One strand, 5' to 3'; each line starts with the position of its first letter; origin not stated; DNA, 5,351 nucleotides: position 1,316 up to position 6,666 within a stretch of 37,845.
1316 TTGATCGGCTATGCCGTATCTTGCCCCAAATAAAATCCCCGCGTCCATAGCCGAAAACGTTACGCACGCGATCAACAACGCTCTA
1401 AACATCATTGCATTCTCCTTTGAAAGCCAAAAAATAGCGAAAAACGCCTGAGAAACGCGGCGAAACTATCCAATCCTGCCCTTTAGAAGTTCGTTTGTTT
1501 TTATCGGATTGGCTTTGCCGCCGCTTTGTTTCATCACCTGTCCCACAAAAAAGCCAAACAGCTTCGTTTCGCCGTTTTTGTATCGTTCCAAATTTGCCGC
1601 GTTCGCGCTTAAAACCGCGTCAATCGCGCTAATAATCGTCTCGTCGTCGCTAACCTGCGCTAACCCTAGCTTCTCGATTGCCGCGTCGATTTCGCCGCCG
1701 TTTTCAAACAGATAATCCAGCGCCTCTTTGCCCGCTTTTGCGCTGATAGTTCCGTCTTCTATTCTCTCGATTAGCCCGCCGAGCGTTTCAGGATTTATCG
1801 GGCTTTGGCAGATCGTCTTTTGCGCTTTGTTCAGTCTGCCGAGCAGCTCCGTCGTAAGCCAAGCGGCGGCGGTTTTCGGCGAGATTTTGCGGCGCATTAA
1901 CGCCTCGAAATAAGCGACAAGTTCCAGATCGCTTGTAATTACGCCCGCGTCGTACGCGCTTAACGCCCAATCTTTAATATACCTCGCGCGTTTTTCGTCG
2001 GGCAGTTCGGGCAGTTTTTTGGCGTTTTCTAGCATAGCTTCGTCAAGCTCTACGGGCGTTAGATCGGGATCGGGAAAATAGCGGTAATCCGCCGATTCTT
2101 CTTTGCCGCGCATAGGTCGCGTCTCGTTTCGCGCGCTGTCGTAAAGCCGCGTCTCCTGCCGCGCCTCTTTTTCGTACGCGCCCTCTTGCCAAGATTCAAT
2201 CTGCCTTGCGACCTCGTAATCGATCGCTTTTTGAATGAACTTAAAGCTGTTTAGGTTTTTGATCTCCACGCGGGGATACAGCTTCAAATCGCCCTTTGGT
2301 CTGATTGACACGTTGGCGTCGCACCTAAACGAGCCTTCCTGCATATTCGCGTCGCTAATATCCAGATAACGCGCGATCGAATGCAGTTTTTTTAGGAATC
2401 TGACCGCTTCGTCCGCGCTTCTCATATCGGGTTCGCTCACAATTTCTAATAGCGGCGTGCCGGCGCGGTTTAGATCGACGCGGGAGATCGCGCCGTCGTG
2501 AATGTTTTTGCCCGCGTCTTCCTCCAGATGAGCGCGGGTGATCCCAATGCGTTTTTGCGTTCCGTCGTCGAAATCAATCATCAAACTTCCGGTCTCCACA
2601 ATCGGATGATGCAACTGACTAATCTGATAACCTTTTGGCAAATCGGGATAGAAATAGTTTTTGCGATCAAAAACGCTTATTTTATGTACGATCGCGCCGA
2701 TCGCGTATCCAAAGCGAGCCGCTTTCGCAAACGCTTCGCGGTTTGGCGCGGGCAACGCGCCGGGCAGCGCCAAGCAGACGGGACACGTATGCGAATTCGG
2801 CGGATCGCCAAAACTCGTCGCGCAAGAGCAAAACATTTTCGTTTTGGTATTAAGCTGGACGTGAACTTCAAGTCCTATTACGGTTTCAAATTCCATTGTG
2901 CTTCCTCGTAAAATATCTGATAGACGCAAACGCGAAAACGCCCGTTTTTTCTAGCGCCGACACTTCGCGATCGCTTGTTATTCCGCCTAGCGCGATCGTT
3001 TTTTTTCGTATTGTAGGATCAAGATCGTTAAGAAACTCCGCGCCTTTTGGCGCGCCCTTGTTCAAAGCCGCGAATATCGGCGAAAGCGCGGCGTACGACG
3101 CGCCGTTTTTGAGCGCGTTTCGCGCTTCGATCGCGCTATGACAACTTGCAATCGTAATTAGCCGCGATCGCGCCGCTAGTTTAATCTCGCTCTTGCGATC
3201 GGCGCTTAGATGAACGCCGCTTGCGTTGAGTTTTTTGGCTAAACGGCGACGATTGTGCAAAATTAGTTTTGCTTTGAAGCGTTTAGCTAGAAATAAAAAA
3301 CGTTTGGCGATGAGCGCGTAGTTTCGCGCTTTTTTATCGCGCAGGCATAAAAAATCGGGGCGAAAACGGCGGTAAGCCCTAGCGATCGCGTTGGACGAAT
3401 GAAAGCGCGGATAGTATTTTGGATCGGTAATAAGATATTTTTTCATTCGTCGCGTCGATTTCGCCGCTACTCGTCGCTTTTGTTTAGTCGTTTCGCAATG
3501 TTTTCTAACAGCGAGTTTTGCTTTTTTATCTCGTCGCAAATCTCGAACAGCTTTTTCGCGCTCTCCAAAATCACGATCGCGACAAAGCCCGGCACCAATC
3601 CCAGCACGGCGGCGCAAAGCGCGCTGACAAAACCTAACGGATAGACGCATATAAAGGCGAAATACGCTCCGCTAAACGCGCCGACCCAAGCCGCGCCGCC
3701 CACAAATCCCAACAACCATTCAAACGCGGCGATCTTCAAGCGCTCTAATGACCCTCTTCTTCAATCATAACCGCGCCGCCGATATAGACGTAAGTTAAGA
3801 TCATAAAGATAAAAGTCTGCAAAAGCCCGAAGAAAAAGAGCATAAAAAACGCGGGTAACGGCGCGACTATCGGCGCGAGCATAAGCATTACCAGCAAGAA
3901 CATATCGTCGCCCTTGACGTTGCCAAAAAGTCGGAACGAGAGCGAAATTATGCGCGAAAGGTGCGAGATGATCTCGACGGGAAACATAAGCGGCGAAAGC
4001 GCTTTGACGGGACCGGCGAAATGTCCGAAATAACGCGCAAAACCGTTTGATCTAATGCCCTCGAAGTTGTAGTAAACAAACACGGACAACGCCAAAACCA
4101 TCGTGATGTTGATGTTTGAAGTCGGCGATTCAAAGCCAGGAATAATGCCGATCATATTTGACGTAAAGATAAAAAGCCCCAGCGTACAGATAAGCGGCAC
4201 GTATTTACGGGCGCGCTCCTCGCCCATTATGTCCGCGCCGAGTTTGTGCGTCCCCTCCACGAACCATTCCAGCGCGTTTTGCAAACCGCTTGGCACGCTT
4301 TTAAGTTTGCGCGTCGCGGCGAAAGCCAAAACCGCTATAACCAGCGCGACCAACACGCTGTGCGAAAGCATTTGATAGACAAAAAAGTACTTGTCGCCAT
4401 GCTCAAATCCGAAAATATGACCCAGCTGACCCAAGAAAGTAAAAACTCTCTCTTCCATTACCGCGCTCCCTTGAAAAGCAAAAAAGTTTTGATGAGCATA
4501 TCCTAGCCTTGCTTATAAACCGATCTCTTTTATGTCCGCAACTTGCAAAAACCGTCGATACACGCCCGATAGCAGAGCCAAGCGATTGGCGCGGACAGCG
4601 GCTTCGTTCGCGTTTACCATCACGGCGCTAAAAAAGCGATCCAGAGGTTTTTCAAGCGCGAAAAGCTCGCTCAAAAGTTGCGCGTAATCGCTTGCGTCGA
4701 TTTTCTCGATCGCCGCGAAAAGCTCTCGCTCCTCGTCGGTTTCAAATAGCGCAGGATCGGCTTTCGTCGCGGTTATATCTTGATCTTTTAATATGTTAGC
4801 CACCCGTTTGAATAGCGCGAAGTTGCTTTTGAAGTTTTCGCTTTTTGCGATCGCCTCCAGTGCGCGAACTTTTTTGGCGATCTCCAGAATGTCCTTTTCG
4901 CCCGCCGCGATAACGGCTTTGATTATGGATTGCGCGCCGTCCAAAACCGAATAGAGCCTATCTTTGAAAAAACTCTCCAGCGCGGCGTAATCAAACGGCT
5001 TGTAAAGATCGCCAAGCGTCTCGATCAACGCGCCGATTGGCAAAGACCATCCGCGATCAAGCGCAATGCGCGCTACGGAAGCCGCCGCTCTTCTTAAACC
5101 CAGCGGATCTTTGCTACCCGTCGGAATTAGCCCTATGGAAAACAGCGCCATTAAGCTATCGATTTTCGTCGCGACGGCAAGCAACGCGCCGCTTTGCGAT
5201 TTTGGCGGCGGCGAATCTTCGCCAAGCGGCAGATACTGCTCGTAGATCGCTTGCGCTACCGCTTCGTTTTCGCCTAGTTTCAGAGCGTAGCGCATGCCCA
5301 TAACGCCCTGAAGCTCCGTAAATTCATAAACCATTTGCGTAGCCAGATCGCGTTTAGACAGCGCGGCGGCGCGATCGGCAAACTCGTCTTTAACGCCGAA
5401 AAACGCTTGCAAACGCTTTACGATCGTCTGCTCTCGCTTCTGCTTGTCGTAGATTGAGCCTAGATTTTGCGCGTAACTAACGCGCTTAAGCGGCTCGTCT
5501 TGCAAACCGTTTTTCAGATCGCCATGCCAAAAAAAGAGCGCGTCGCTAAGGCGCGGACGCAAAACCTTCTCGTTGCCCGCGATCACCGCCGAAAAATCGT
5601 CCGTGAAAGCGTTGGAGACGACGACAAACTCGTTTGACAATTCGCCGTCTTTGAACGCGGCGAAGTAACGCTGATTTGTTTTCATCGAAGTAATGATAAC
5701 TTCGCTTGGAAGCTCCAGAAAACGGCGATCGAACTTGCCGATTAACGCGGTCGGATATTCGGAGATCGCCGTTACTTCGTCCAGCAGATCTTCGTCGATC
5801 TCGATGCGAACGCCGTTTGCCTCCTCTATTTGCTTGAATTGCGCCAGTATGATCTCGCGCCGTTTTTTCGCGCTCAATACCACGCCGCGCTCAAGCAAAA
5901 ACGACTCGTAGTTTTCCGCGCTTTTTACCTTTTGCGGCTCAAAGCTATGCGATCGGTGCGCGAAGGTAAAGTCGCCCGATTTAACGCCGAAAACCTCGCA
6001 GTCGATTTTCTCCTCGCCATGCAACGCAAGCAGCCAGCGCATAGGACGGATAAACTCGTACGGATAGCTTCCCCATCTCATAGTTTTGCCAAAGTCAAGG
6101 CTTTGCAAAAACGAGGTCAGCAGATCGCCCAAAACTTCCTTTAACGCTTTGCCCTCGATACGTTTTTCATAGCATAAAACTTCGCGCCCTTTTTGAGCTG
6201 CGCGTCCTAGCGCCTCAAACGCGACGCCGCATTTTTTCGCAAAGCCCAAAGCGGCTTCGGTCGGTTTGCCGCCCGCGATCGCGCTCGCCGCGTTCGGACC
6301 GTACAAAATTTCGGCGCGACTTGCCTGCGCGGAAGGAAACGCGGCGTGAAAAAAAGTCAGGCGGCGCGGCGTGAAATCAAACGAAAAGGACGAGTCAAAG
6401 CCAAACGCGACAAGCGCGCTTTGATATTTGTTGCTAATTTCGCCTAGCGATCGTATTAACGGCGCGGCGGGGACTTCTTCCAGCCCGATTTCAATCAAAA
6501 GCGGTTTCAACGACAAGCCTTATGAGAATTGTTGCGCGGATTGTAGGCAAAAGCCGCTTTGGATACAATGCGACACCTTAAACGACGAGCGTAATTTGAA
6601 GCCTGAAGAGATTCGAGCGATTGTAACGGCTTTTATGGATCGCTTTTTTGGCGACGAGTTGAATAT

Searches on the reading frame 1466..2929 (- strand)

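Call 21: search_protein_families(library=pfam, proteins=[window:1466-2929:-], max_evalue=0.001)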
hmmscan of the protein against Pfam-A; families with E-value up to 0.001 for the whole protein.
window:1466-2929:- (487 aa): 2 families
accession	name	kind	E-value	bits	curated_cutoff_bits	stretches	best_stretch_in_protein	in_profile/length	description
PF02934.20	GatB_N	-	1.1e-118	395.9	23.4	1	16-301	1-277/277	GatB/GatE catalytic domain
PF02637.23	GatB_Yqey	-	1.6e-47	161.6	27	1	340-485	2-147/148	GatB domain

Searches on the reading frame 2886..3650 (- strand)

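Call 21: search_protein_families(library=pfam, proteins=[window:2886-3650:-], max_evalue=0.001)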
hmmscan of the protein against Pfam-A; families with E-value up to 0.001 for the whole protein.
window:2886-3650:- (254 aa): 1 family
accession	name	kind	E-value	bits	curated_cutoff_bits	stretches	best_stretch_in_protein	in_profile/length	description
PF02581.23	TMP-TENI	-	5e-20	72.1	27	1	72-245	2-178/180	Thiamine monophosphate synthase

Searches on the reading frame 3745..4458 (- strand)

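Call 21: search_protein_families(library=pfam, proteins=[window:3745-4458:-], max_evalue=0.001)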
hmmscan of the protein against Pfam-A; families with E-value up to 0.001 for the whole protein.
window:3745-4458:- (237 aa): 1 family
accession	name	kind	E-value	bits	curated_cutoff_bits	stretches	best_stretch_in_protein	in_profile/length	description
PF00119.25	ATP-synt_A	-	1.3e-51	175.9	33.9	1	34-226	4-216/217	ATP synthase A chain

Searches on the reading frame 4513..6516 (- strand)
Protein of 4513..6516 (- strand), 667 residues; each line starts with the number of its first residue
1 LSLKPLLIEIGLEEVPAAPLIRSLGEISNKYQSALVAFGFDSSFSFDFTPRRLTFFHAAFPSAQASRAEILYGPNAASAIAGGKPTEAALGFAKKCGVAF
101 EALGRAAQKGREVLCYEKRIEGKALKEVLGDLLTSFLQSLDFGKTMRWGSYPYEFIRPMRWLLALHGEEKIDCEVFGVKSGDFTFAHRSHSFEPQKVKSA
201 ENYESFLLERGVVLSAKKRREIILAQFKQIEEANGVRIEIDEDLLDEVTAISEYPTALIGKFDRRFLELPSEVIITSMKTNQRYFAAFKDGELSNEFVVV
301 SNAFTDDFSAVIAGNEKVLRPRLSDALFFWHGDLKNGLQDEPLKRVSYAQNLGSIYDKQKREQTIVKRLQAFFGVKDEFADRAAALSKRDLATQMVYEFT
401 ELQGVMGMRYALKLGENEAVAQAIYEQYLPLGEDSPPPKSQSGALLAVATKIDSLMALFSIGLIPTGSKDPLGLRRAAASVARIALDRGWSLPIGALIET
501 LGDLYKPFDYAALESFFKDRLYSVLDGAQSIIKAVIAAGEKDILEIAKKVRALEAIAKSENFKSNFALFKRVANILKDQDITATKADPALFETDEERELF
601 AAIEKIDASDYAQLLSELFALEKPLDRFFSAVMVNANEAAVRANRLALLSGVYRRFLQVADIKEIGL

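Call 21: search_protein_families(library=pfam, proteins=[window:4513-6516:-], max_evalue=0.001)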
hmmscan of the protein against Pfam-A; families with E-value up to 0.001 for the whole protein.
window:4513-6516:- (667 aa): 2 families
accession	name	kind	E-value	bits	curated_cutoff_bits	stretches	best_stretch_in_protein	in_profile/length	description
PF02092.22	tRNA_synt_2f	-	8.4e-173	576.5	29.2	1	6-536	1-535/536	Glycyl-tRNA synthetase beta subunit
PF05746.21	DALR_1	-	9.5e-06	26.1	22.3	1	570-652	6-98/117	DALR anticodon binding domain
